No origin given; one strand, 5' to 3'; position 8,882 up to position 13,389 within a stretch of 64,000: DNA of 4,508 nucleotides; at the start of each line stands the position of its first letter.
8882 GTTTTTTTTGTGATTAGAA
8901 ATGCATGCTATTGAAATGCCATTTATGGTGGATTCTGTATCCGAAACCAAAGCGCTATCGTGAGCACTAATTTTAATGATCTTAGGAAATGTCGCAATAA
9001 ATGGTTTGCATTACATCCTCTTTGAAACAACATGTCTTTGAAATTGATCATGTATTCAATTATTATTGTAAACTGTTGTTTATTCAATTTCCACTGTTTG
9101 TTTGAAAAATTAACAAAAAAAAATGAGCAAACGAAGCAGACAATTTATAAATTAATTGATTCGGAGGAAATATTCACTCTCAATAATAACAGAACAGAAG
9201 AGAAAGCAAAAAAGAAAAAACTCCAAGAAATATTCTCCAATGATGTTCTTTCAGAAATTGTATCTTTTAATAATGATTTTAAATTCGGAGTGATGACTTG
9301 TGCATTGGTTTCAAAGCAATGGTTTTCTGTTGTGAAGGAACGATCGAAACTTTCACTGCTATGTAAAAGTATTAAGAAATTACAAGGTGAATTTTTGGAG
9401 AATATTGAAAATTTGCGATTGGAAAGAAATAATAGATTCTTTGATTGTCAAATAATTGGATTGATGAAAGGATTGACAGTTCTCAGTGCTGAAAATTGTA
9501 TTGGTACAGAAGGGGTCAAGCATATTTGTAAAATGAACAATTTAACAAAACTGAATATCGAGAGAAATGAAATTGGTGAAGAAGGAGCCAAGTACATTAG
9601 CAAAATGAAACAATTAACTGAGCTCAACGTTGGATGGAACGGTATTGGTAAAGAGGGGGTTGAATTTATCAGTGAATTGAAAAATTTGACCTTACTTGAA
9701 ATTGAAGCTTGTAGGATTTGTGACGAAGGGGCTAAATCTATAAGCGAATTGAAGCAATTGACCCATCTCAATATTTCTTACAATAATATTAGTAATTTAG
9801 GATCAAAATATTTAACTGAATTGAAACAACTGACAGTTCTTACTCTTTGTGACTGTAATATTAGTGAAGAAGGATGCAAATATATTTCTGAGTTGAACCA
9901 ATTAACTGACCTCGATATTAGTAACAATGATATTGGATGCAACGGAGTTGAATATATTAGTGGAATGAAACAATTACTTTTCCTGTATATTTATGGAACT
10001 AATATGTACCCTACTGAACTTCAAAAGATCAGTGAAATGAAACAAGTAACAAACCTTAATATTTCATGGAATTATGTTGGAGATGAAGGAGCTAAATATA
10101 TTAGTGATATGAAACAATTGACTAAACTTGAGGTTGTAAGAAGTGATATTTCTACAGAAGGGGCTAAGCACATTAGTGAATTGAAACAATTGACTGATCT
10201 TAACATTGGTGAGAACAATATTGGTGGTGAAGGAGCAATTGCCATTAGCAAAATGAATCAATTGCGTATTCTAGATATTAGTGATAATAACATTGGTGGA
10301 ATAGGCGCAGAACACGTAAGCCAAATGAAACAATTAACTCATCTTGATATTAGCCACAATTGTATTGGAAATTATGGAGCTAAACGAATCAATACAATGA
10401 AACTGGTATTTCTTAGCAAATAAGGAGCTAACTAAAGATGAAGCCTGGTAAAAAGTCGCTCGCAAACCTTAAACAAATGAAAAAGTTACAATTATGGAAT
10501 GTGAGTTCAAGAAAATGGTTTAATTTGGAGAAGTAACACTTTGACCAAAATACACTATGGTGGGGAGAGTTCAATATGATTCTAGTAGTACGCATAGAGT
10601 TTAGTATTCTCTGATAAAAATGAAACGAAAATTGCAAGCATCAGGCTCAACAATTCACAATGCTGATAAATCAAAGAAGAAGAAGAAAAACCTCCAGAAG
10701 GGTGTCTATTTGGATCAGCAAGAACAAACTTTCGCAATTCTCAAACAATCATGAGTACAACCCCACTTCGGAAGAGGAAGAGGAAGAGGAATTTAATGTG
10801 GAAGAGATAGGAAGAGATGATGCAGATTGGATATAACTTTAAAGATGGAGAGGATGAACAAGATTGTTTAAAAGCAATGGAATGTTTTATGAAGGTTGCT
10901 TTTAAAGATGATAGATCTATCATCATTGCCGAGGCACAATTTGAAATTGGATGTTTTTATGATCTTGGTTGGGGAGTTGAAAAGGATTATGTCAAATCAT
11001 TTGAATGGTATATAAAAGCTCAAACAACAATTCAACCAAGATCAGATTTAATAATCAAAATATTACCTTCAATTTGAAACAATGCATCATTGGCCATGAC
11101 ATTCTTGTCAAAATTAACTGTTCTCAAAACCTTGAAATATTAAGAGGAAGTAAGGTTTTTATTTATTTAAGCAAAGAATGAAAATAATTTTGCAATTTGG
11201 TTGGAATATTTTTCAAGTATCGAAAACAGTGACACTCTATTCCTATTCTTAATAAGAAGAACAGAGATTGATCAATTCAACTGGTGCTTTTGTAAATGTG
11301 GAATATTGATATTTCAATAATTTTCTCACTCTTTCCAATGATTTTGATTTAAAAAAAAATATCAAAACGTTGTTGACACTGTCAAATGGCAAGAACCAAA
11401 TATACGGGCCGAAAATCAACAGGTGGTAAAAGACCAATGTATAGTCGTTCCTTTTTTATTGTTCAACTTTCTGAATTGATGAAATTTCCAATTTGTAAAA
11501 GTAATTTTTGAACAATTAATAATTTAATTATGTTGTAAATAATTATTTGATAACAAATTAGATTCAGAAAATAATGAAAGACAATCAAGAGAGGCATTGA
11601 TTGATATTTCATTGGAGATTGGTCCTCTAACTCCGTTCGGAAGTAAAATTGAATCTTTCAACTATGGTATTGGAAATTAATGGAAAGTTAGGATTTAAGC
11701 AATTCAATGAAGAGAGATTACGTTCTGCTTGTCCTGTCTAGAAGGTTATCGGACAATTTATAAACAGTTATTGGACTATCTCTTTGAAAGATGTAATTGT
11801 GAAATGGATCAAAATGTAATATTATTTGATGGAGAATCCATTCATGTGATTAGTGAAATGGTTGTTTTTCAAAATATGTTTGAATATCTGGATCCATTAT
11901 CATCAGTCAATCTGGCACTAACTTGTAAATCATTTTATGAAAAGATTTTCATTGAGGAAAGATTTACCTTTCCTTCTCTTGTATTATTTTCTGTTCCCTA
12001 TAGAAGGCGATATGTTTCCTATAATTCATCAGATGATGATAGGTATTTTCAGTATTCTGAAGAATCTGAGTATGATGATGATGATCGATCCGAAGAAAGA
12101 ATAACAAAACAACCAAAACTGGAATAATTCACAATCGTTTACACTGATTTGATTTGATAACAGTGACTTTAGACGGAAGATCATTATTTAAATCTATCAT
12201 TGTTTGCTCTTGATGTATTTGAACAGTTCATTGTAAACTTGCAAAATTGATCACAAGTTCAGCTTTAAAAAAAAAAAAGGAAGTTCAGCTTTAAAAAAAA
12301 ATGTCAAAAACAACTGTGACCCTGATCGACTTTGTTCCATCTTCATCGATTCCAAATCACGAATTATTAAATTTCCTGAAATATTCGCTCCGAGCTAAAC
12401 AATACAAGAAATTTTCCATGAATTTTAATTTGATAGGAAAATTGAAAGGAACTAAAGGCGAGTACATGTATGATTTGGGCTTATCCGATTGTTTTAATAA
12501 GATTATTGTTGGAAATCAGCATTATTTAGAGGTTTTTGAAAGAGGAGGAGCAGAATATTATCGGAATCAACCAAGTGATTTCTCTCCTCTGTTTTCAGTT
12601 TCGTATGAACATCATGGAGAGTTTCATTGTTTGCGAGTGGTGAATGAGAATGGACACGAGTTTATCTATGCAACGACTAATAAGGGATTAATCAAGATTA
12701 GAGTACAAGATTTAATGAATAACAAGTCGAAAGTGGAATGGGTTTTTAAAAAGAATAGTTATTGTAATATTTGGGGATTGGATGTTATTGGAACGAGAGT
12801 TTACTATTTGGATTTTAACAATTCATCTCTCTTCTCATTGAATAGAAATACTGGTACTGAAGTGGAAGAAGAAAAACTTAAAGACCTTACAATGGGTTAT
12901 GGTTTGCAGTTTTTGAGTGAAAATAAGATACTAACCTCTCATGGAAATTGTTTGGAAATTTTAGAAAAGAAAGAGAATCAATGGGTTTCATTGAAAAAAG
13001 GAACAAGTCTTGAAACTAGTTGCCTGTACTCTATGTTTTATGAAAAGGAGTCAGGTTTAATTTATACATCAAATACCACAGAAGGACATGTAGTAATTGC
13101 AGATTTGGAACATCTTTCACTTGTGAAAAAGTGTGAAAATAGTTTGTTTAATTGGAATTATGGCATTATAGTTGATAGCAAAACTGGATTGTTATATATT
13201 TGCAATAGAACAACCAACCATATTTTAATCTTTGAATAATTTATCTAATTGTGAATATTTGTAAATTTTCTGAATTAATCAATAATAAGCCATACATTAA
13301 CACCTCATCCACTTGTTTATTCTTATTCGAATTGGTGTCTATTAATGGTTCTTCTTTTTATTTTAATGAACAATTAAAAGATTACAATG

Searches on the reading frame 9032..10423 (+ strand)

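Call 34: search_protein_families(library=pfam, proteins=[window:9032-10423:+], max_evalue=0.0001)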
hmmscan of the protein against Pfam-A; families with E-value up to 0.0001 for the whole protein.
window:9032-10423:+ (463 aa): 6 families
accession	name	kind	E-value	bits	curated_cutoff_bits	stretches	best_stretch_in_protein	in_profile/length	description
PF13516.12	LRR_6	-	4.6e-42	139.2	23.4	0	195-213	5-23/24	Leucine Rich repeat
PF13855.12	LRR_8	-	1.2e-28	99.1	27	4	386-443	2-59/61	Leucine rich repeat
PF23598.1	LRR_14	-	2.3e-17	63.2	40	2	254-440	36-222/353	Leucine-rich repeat region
PF12799.13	LRR_4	-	1e-16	61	27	1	410-445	2-36/44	Leucine Rich repeats (2 copies)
PF00560.39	LRR_1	-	4.8e-16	55.9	20.6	0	410-430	1-21/23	Leucine Rich Repeat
PF25013.1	LRR_Zer-1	-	7.2e-16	59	27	1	237-300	4-65/137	Zer-1-like, Leucine-rich repeats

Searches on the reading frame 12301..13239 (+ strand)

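Call 34: search_protein_families(library=pfam, proteins=[window:12301-13239:+], max_evalue=0.0001)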
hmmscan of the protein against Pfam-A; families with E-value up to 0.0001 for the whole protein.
window:12301-13239:+ (312 aa): 0 families

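Call 48: search_protein_families(library=pfam, proteins=[window:12301-13239:+], max_evalue=0.05)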
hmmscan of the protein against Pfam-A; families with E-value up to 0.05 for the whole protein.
window:12301-13239:+ (312 aa): 1 family
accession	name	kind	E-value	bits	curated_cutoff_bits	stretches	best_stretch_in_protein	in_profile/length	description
PF01436.27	NHL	-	0.021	15.3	20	0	289-311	7-28/28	NHL repeat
